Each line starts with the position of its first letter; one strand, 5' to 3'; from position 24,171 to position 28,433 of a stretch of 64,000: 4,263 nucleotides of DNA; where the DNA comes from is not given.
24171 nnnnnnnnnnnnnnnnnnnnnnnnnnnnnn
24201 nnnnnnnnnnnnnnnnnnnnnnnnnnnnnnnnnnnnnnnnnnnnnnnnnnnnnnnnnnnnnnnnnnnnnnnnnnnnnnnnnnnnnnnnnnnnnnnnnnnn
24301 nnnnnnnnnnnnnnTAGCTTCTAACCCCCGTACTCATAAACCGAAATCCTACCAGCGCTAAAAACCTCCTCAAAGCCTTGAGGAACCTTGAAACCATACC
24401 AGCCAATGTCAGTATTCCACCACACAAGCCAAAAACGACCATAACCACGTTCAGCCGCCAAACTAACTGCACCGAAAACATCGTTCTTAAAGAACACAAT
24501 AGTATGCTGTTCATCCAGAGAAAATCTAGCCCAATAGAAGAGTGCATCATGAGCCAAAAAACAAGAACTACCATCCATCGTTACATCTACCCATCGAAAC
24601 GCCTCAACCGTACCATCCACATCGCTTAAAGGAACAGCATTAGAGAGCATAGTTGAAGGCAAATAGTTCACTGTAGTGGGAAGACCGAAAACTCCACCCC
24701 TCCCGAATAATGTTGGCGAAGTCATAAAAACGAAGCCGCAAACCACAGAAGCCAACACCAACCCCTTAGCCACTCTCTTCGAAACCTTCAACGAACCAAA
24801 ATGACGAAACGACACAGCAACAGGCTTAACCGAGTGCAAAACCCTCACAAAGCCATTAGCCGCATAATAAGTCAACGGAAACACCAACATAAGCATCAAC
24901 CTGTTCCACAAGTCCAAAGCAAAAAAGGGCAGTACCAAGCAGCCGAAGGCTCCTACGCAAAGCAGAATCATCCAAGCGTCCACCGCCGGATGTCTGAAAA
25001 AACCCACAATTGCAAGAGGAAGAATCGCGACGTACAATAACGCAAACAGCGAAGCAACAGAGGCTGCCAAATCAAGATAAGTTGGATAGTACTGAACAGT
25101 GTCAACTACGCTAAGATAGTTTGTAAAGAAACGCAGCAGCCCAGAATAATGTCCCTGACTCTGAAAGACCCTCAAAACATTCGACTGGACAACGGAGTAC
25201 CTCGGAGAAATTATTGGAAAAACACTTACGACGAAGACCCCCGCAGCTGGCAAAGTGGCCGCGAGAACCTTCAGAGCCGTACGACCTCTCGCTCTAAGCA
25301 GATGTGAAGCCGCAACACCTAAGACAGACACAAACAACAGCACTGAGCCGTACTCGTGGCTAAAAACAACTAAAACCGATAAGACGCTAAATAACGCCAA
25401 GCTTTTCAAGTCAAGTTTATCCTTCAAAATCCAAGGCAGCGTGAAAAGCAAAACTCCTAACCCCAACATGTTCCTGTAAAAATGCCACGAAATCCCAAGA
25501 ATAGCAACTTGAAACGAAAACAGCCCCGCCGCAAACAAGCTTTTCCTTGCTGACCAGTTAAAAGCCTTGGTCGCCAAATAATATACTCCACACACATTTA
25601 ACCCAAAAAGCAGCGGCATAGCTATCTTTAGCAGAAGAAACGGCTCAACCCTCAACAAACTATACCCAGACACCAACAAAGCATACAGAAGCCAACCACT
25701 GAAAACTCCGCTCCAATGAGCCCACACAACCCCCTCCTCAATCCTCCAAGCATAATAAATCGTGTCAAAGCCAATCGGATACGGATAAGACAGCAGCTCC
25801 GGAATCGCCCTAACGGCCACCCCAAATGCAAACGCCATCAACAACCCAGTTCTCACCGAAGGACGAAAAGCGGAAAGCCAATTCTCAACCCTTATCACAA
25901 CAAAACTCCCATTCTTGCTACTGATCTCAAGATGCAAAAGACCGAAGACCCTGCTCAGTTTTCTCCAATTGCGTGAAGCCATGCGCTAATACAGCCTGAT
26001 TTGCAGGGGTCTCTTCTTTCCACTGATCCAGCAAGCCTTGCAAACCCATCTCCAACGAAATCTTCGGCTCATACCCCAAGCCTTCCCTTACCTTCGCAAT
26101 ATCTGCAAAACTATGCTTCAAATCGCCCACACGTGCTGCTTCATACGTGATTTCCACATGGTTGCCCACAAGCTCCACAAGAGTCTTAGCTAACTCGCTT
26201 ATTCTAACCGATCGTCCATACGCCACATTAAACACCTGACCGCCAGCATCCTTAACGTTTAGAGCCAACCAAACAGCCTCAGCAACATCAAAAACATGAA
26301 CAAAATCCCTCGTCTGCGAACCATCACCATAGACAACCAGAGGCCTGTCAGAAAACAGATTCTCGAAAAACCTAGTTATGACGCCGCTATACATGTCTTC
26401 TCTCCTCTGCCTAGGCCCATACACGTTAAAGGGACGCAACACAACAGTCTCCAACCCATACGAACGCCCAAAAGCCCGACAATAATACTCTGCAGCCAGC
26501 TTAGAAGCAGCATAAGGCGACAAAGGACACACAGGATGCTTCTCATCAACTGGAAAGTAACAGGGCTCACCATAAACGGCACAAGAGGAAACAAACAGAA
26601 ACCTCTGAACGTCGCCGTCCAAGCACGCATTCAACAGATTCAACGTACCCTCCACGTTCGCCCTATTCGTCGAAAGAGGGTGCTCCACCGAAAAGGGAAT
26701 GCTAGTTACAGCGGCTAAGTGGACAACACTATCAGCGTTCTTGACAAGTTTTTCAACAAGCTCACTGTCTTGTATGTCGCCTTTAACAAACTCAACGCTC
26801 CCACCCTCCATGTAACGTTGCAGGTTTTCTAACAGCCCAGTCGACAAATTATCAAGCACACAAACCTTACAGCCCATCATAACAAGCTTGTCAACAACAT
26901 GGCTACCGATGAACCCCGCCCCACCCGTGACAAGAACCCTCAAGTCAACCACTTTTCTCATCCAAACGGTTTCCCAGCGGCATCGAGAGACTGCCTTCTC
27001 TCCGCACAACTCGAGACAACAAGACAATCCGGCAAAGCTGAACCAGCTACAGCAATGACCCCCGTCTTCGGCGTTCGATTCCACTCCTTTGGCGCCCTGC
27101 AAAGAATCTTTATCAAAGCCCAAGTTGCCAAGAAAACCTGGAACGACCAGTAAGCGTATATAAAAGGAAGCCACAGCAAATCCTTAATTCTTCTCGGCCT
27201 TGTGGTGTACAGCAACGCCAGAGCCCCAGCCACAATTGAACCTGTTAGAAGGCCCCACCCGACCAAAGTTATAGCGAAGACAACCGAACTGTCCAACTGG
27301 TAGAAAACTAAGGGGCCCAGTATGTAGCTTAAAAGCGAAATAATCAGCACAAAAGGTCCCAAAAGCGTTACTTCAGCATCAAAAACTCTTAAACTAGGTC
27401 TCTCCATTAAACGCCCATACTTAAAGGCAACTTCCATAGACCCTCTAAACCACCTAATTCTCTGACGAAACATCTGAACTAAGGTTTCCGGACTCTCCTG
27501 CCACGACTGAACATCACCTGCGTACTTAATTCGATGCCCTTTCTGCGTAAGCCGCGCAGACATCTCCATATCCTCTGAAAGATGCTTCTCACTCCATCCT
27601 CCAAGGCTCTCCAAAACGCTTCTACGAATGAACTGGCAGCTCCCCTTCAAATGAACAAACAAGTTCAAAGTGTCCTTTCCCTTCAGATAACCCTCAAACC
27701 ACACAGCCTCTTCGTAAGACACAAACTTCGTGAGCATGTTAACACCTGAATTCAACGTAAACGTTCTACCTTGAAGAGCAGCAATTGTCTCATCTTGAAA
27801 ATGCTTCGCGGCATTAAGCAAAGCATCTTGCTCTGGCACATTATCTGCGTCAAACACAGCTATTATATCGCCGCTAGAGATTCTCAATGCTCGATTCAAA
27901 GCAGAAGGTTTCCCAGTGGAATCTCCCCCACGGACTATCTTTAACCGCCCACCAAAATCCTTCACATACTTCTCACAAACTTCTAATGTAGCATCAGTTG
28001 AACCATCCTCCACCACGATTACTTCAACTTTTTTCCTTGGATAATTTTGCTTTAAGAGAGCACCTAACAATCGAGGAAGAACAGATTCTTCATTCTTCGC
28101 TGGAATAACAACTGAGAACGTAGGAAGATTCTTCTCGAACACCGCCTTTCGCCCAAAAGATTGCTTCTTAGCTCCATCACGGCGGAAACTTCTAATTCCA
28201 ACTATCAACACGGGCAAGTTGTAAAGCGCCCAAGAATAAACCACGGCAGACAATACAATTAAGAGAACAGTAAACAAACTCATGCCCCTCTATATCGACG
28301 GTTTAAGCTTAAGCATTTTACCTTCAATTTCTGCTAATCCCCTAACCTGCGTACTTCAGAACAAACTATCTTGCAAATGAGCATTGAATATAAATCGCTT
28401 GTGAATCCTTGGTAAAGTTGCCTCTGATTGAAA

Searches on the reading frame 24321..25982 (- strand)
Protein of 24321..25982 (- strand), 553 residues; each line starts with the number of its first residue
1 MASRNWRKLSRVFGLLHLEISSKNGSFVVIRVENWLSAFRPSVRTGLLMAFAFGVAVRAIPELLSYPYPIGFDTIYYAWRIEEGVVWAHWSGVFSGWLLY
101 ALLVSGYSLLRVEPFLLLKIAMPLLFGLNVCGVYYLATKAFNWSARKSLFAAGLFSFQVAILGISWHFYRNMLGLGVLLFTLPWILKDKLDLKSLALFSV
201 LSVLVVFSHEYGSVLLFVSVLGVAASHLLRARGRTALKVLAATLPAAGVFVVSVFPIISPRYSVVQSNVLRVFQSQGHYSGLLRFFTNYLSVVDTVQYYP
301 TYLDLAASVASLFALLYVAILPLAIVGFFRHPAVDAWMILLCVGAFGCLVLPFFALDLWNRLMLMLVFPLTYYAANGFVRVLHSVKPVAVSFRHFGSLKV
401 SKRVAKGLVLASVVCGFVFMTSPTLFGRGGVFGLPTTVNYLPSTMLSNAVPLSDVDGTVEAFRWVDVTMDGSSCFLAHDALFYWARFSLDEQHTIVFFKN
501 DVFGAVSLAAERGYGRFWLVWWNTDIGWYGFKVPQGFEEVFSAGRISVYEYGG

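Call 27: search_protein_families(library=pfam, proteins=[window:24321-25982:-], max_evalue=0.001)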
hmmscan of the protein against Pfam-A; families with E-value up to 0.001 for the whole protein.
window:24321-25982:- (553 aa): 0 families

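Call 87: search_solved_structures(query=window:24321-25982:-, max_evalue=10)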
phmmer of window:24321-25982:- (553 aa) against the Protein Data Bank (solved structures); distinct sequences matched with E-value up to 10: 0.

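Call 96: search_protein_families(library=ncbifam, proteins=[window:24321-25982:-], max_evalue=0.001)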
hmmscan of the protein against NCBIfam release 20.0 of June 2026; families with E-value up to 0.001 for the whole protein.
window:24321-25982:- (553 aa): 0 families

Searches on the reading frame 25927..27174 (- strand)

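Call 27: search_protein_families(library=pfam, proteins=[window:25927-27174:-], max_evalue=0.001)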
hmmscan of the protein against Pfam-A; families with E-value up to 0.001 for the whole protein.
window:25927-27174:- (415 aa): 10 families
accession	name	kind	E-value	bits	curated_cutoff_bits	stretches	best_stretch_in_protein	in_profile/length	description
PF01370.27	Epimerase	-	1.5e-68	231.2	20.9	1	80-318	1-240/240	NAD dependent epimerase/dehydratase family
PF16363.11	GDP_Man_Dehyd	-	1.4e-65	222.4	27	1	81-379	1-330/332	GDP-mannose 4,6 dehydratase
PF01073.25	3Beta_HSD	-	2.6e-28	99.3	22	1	81-306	1-230/280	3-beta hydroxysteroid dehydrogenase/isomerase family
PF02719.21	Polysacc_synt_2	-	2.3e-22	80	20.2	1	80-342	1-258/293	Polysaccharide biosynthesis protein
PF07993.18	NAD_binding_4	-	1.9e-15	57.2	20.1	1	82-260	1-210/258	Male sterility protein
PF04321.23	RmlD_sub_bind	-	2.4e-13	50.2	27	1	79-257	2-155/287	RmlD substrate binding domain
PF13460.12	NAD_binding_10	-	6.4e-13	49.4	27.2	1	84-249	1-144/184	NAD(P)H-binding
PF00106.31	adh_short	-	7.8e-09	35.7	26.6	1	80-148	3-72/195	short chain dehydrogenase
PF05368.20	NmrA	-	1.3e-08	35.3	27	1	79-240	4-142/298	NmrA-like family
PF08659.16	KR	-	4.4e-08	33.7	22.6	1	80-199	3-138/180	KR domain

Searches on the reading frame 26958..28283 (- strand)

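Call 27: search_protein_families(library=pfam, proteins=[window:26958-28283:-], max_evalue=0.001)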
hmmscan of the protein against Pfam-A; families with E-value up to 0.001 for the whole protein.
window:26958-28283:- (441 aa): 5 families
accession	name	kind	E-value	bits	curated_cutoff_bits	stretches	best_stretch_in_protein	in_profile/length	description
PF13641.12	Glyco_tranf_2_3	-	4.4e-36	125.5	27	1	54-281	1-230/230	Glycosyltransferase like family 2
PF00535.33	Glycos_transf_2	-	2.4e-31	109.4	23.3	1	57-227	1-167/168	Glycosyl transferase family 2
PF13632.12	Glyco_trans_2_3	-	1.3e-28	100.6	27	1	140-342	1-194/198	Glycosyl transferase family group 2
PF10111.15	Glyco_tranf_2_2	-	5e-10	39.8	27.3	1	57-252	1-206/276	Glycosyltransferase like family 2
PF13506.12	Glyco_transf_21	-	3e-08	33.8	21.7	1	125-279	18-173/174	Glycosyl transferase family 21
